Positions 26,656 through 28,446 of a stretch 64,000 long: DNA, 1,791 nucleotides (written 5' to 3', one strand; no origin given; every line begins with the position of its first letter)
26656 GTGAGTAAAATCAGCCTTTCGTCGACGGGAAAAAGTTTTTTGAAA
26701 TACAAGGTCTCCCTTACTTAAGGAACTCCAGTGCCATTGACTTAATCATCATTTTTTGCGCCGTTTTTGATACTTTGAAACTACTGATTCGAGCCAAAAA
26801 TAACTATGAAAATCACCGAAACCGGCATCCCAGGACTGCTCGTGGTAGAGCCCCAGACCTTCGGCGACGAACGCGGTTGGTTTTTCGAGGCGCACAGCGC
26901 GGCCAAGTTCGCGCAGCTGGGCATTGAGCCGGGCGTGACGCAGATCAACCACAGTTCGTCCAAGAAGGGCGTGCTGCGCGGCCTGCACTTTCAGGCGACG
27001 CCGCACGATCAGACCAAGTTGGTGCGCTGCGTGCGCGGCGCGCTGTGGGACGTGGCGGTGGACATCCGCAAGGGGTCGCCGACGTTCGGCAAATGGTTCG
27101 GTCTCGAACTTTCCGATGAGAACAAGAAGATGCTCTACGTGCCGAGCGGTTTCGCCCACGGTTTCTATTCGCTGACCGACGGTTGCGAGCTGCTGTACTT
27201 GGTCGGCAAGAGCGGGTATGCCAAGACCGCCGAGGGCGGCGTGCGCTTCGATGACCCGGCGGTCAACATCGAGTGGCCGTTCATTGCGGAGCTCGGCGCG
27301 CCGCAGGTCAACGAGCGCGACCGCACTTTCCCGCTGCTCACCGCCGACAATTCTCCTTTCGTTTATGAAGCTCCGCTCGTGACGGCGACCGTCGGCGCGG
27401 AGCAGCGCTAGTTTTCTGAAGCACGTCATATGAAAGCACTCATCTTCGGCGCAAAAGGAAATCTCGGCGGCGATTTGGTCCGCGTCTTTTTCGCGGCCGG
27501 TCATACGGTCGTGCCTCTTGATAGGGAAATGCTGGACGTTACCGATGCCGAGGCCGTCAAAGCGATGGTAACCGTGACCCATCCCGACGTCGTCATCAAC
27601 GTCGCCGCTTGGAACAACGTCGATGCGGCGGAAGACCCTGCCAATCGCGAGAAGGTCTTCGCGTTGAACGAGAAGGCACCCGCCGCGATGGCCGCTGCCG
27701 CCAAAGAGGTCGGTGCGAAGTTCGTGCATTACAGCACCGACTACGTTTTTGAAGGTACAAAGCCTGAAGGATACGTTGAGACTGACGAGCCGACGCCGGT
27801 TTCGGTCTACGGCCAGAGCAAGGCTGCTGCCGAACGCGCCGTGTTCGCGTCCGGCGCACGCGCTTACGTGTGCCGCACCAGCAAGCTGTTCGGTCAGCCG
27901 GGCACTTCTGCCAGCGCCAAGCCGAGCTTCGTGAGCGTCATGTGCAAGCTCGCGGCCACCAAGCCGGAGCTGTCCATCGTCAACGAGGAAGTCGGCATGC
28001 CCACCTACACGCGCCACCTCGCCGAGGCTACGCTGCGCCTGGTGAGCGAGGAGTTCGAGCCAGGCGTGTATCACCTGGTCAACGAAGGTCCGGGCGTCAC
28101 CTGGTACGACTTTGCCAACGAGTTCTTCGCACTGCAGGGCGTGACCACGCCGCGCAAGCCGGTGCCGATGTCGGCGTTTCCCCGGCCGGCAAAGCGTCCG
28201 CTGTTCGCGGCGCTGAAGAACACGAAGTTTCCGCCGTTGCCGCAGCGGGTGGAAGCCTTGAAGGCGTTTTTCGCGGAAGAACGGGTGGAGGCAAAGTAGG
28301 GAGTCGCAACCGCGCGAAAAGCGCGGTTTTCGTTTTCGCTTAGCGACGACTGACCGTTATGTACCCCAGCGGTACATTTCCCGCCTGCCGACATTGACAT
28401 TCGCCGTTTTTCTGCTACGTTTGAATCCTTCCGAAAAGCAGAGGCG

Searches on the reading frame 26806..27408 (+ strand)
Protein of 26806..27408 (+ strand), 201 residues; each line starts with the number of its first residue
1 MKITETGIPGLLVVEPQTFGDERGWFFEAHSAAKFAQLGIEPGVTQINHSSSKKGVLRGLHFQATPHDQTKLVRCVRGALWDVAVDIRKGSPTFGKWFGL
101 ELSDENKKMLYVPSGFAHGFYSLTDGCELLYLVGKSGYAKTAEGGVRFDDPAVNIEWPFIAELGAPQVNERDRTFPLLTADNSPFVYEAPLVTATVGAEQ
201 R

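Call 51: search_protein_families(library=pfam, proteins=[window:26806-27408:+], max_evalue=0.001)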
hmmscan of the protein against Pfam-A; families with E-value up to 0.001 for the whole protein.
window:26806-27408:+ (201 aa): 1 family
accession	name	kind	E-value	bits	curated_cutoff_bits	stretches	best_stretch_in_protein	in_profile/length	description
PF00908.23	dTDP_sugar_isom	-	5.4e-66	221.9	27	1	5-178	1-166/168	dTDP-4-dehydrorhamnose 3,5-epimerase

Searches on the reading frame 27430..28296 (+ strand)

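Call 51: search_protein_families(library=pfam, proteins=[window:27430-28296:+], max_evalue=0.001)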
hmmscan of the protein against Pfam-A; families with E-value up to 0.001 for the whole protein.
window:27430-28296:+ (289 aa): 5 families
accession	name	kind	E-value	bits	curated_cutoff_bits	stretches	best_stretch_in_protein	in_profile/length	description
PF04321.23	RmlD_sub_bind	-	2.4e-79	266.9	27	1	1-267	1-263/287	RmlD substrate binding domain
PF01370.27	Epimerase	-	1.8e-19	70.6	20.9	1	3-170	1-188/240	NAD dependent epimerase/dehydratase family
PF16363.11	GDP_Man_Dehyd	-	6.3e-11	42.7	27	1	35-140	59-166/332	GDP-mannose 4,6 dehydratase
PF02719.21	Polysacc_synt_2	-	2.6e-06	27.3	20.2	1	34-240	60-251/293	Polysaccharide biosynthesis protein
PF07993.18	NAD_binding_4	-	6.9e-05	22.6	20.1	1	50-181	87-235/258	Male sterility protein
